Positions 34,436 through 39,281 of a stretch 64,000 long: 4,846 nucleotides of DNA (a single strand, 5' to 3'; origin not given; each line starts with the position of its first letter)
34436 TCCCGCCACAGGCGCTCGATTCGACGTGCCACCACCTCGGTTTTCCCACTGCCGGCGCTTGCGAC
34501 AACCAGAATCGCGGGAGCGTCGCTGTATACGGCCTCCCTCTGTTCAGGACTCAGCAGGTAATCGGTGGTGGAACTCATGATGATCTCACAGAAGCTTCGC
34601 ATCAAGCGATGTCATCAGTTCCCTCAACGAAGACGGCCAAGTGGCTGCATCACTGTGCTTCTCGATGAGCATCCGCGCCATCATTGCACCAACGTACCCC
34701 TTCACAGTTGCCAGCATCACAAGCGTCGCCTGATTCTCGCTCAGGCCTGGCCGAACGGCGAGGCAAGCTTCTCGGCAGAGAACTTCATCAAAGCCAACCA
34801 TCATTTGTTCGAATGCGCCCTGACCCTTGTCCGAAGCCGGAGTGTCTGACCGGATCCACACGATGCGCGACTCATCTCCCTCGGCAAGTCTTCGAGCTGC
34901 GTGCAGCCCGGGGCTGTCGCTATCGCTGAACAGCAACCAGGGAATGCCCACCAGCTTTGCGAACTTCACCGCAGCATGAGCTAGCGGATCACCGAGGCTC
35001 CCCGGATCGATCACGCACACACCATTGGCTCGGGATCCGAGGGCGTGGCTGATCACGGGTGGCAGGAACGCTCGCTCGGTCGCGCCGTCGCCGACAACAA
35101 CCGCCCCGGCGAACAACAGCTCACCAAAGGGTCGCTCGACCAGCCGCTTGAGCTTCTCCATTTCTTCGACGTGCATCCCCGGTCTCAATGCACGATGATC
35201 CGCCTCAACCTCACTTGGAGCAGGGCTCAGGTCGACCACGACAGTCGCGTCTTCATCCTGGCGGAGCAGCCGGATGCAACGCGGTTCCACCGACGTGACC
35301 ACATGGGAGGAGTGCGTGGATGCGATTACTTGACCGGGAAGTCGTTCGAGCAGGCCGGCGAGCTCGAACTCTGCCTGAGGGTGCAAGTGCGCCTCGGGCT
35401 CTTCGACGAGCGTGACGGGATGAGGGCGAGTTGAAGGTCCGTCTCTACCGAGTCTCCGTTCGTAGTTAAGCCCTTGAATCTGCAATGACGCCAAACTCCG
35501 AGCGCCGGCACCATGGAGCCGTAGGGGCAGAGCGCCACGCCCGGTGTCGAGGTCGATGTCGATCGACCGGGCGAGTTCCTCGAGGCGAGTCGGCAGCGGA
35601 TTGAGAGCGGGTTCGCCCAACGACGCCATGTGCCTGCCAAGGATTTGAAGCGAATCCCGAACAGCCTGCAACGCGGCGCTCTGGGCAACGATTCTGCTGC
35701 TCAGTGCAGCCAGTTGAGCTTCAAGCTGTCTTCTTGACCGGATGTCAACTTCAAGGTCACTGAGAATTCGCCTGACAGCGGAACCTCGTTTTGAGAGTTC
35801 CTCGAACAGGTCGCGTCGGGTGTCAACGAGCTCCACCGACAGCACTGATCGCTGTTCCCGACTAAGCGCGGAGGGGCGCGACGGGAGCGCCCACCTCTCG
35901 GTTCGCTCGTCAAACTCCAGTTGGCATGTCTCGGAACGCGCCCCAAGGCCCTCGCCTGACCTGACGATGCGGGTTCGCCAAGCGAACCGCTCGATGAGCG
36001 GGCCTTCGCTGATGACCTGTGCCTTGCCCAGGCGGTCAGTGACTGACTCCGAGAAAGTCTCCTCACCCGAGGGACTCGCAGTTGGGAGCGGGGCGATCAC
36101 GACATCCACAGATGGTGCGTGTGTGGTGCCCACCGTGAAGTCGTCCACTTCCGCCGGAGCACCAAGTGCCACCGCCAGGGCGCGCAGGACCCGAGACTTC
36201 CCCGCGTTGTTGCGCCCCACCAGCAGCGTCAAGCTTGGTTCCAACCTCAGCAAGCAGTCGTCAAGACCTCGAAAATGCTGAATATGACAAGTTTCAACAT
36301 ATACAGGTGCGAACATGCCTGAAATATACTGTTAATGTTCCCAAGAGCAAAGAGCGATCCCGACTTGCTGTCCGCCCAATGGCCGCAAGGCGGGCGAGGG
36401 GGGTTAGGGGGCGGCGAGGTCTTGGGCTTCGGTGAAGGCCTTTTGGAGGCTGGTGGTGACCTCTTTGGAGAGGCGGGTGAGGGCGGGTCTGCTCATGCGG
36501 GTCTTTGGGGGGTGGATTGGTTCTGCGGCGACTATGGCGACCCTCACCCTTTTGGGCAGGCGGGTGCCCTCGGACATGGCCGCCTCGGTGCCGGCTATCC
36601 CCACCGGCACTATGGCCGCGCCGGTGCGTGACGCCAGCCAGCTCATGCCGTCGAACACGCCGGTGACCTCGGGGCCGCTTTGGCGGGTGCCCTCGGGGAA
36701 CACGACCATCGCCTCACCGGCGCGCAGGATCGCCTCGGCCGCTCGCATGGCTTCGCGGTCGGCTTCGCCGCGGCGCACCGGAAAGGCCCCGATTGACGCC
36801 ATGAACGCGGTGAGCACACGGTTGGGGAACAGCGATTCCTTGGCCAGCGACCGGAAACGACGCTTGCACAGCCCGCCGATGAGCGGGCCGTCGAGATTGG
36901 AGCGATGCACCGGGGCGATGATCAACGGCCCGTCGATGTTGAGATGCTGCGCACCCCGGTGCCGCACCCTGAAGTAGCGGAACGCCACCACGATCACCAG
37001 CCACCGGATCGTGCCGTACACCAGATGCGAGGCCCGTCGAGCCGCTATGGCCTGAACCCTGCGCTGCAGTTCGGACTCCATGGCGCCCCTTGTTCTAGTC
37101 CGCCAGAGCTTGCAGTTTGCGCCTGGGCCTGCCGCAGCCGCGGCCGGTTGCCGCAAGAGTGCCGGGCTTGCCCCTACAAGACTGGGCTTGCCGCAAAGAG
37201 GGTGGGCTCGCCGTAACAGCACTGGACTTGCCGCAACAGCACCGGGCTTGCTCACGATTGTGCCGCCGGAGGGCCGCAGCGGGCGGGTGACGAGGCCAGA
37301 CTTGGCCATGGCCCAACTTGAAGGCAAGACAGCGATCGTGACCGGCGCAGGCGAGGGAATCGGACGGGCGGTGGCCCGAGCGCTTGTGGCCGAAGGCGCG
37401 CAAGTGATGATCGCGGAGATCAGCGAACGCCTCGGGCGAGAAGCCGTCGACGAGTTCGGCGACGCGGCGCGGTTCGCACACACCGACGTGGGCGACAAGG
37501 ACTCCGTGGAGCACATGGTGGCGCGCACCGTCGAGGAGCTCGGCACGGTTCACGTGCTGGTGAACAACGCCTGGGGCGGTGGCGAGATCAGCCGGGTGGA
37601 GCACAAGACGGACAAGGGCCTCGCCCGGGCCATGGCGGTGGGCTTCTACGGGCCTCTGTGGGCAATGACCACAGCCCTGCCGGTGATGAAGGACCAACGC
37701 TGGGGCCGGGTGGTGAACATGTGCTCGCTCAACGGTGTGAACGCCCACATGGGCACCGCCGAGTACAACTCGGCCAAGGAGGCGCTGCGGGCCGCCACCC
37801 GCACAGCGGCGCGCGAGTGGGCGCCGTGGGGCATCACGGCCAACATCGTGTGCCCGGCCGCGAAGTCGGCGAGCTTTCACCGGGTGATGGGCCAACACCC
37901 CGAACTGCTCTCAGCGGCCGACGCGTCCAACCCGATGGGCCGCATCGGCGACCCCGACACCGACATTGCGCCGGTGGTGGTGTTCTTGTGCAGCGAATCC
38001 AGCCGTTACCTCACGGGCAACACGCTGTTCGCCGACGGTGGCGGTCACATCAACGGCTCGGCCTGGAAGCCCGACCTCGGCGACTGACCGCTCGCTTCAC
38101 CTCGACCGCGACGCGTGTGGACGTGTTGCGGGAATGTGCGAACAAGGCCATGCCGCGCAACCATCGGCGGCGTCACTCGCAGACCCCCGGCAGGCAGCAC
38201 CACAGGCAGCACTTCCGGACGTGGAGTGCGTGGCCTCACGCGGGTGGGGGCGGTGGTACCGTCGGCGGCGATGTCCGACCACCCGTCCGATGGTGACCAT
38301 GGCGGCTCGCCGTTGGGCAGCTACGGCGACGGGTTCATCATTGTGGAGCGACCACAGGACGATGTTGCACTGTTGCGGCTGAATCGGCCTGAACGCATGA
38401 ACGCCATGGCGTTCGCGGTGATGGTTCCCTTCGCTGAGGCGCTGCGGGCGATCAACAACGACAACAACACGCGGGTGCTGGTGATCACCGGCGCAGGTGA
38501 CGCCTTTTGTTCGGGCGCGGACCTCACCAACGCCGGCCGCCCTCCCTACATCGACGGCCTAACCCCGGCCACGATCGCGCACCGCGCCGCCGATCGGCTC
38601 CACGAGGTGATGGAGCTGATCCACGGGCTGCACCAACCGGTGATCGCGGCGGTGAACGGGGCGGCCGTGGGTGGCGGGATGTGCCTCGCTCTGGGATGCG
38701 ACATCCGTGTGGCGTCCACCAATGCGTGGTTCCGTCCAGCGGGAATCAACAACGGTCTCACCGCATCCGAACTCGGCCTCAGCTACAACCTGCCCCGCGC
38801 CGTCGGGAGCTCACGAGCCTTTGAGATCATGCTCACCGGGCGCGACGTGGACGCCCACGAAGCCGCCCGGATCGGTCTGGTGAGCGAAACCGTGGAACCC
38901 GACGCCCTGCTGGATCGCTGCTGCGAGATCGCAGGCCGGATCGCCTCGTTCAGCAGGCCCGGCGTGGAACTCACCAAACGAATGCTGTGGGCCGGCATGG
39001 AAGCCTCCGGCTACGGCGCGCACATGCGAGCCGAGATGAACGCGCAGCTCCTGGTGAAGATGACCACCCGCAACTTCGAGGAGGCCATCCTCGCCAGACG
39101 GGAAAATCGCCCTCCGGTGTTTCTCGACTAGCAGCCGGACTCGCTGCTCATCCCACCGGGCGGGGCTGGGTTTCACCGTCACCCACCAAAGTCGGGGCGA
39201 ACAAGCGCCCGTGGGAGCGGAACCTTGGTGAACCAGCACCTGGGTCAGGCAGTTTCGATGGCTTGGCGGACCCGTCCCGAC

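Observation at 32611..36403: Low-GC island carrying a two-gene OLD-ATPase/TOPRIM plus UvrD-helicase (Gabija / Class-2 OLD-like) defence cassette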

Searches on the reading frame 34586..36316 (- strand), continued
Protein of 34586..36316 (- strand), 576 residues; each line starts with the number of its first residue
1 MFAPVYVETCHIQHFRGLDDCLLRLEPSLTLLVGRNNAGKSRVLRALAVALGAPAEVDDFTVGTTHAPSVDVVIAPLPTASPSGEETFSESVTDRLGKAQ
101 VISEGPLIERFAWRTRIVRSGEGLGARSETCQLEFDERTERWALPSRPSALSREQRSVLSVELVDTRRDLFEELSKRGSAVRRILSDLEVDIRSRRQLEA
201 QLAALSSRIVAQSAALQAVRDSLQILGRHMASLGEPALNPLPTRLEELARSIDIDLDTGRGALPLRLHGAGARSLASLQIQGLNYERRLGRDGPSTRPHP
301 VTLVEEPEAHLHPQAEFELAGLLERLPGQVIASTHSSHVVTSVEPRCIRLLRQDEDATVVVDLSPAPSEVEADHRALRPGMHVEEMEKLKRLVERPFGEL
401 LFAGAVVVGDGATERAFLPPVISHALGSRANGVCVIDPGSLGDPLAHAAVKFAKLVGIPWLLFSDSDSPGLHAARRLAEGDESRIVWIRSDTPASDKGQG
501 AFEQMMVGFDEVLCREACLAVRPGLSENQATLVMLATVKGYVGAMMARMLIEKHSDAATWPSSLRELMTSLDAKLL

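Call 64: find_encoding_contigs(protein=P0030, flank=8000, max_places=2)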
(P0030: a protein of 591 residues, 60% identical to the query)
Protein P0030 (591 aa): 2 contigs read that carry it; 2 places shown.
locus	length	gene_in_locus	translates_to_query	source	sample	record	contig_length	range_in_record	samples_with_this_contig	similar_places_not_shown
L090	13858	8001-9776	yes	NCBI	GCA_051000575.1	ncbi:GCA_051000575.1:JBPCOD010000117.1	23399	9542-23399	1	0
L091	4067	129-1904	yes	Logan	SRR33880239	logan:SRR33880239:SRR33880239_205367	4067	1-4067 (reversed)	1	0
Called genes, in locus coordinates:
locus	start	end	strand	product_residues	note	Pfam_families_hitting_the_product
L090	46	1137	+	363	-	PF00145:DNA_methylase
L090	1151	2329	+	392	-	PF20296:MTaX1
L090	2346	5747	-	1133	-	PF08751:TrwC, PF13086:AAA_11 (faint), PF13245:AAA_19, PF13604:AAA_30, PF25199:nSTAND_NTPase5 (weak), PF01443:Viral_helicase1 (faint), PF13401:AAA_22 (weak), PF22232:TraI_hel_assoc_N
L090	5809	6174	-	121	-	PF01726:LexA_DNA_bind (weak)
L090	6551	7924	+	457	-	PF14657:Arm-DNA-bind_4, PF14659:Phage_int_SAM_3, PF00589:Phage_integrase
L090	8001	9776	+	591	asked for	PF02463:SMC_N (faint), PF13175:AAA_15, PF13476:AAA_23, PF13304:AAA_21, PF13175:AAA_15, PF11398:DUF2813 (weak)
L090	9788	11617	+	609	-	PF00580:UvrD-helicase, PF13245:AAA_19, PF13401:AAA_22 (faint), PF13604:AAA_30 (faint), PF13361:UvrD_C, PF13538:UvrD_C_2 (weak)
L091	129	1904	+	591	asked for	PF02463:SMC_N (faint), PF13175:AAA_15, PF13476:AAA_23, PF13304:AAA_21, PF13175:AAA_15, PF11398:DUF2813 (weak)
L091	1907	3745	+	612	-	PF00580:UvrD-helicase, PF13245:AAA_19, PF13401:AAA_22 (faint), PF13604:AAA_30 (faint), PF13361:UvrD_C, PF13538:UvrD_C_2 (weak)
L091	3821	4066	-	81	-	?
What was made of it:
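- On Integrase-borne genomic island, ICE or prophage: A relative (L090) does sit on such an element (call 64).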

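Call 70: search_protein_families(library=padloc, alignment_id=A1, max_evalue=1e-20)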
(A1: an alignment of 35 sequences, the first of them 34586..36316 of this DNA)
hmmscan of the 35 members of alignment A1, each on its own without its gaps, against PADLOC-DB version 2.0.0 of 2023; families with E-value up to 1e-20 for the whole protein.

A. member 1, window:34586-36316:- (576 aa): 11 families
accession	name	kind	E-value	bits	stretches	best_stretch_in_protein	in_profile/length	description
PDLC00067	GajA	-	6.6e-70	234.2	1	5-468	3-461/604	AAA ATPase domain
PDLC00094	GajA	-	6.8e-42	141.7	1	9-475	5-462/569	AAA ATPase domain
PDLC00062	GajA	-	5.3e-38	128.9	1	163-364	164-368/639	AAA ATPase domain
PDLC00070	GajA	-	3.7e-26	89.9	1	150-471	142-451/596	AAA ATPase domain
PDLC00093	GajA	-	1.4e-23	81.5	0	262-478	341-558/736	AAA ATPase domain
PDLC02358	Old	-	9.7e-23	78.8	1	7-469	4-450/578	Old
PDLC00095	GajA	-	2.4e-22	77.3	0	261-537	353-600/752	AAA ATPase domain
PDLC02979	AriA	-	5.5e-22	77.1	0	261-340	293-373/373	-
PDLC00063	GajA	-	1.4e-21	74.8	0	249-428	295-482/679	AAA ATPase domain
PDLC00065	GajA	-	9e-21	72.3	0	301-468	336-506/670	AAA ATPase domain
PDLC00092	GajA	-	9.6e-21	71.9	0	301-428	314-430/604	AAA ATPase domain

B. families by the number of members that match (of 35 scanned): 27 families (the first 25 are shown)
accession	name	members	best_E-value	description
PDLC00067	GajA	35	1.6e-80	AAA ATPase domain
PDLC00094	GajA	35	1.8e-51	AAA ATPase domain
PDLC00062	GajA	35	1e-49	AAA ATPase domain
PDLC00070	GajA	35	1.9e-36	AAA ATPase domain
PDLC02358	Old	35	4.6e-30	Old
PDLC02979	AriA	34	1.8e-28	-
PDLC00093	GajA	26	1.1e-27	AAA ATPase domain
PDLC00092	GajA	23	1.4e-27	AAA ATPase domain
PDLC00095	GajA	23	7.7e-27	AAA ATPase domain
PDLC00063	GajA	21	9.1e-28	AAA ATPase domain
PDLC00065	GajA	16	1.1e-28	AAA ATPase domain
PDLC00073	GajA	16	4.3e-26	AAA ATPase domain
PDLC00096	GajA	12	8.9e-27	AAA ATPase domain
PDLC00091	GajA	9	7.4e-27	AAA ATPase domain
PDLC00090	GajA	9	1.4e-24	AAA ATPase domain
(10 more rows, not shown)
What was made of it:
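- All 35 clade members hit the same GajA model (call 70).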

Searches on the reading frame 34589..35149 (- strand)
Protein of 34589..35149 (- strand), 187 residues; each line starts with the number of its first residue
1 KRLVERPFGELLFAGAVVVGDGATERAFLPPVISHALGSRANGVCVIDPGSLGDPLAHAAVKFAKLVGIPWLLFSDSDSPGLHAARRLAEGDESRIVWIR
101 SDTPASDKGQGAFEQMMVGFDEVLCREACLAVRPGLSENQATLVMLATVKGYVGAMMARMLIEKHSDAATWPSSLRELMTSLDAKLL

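Call 35: search_solved_structures(query=window:34589-35149:-, max_evalue=10, show_alignments=5)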
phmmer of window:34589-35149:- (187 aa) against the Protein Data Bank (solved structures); distinct sequences matched with E-value up to 10: 1.
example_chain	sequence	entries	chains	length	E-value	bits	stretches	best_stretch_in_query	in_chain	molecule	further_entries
9bts_a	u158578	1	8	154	2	11.6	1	114-173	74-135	Ferritin (Ftn)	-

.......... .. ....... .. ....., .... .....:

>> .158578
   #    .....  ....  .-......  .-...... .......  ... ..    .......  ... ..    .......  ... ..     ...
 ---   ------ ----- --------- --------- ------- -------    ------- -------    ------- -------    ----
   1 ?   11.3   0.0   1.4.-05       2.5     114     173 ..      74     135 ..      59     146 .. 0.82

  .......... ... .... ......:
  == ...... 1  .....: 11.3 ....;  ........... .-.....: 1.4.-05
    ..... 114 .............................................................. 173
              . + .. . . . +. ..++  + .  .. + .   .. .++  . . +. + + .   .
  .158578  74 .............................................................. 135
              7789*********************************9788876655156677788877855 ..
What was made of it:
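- Tried and rejected: No meaningful hit (call 35).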

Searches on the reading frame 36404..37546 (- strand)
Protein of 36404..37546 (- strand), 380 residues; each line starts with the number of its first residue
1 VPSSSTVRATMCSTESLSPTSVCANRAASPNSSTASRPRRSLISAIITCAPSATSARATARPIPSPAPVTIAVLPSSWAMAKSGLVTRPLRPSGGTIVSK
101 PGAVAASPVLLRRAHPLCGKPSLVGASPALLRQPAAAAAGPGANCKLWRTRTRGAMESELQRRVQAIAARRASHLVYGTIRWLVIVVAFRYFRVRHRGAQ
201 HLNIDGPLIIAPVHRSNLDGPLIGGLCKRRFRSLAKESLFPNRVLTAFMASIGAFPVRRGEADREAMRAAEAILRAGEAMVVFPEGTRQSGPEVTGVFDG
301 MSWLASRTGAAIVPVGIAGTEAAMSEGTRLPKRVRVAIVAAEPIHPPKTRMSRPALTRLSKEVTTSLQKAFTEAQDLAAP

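Call 7: search_protein_families(library=pfam, proteins=[window:36404-37546:-], max_evalue=0.01)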
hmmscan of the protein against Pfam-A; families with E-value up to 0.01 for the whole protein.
window:36404-37546:- (380 aa): 1 family
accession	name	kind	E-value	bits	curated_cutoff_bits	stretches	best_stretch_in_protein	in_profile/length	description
PF01553.26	Acyltransferase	-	4.5e-21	75.5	23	1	193-317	1-131/132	Acyltransferase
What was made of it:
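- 36404..37000 (-): 3' part of the plsC-type acyltransferase gene, the upstream host flank. Its stop codon TAA is at 36406-36404. PF01553 4.5e-21 (call 7).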

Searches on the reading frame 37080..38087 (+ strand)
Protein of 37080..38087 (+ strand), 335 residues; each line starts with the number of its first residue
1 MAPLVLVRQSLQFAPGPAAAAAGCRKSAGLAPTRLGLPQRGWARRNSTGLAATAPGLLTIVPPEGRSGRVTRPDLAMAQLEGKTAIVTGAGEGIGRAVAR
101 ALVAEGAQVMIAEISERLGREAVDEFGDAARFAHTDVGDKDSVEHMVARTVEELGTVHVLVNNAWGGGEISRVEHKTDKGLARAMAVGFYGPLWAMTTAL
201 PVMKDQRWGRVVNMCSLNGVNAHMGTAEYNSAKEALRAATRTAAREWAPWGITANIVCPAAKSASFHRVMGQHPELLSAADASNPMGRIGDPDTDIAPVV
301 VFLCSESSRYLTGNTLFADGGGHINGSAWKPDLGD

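Call 56: search_protein_families(library=pfam, proteins=[window:37080-38087:+], max_evalue=0.00001)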
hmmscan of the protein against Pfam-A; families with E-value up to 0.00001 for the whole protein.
window:37080-38087:+ (335 aa): 3 families
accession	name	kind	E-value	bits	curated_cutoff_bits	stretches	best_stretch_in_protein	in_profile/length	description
PF13561.12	adh_short_C2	-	7.7e-51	173.4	27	1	89-323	1-236/236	Enoyl-(Acyl carrier protein) reductase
PF00106.31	adh_short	-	7.6e-44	150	26.6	1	83-261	1-181/195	short chain dehydrogenase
PF08659.16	KR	-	1.1e-08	35.6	22.6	1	84-242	2-162/180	KR domain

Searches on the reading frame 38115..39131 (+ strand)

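Call 56: search_protein_families(library=pfam, proteins=[window:38115-39131:+], max_evalue=0.00001)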
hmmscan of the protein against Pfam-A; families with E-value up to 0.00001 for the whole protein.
window:38115-39131:+ (338 aa): 2 families
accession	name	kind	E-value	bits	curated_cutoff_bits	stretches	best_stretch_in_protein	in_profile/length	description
PF00378.25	ECH_1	-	6.4e-44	150.6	27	1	81-336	3-248/251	Enoyl-CoA hydratase/isomerase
PF16113.10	ECH_2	-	1.4e-24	87.7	27.2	1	85-265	2-177/335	Enoyl-CoA hydratase/isomerase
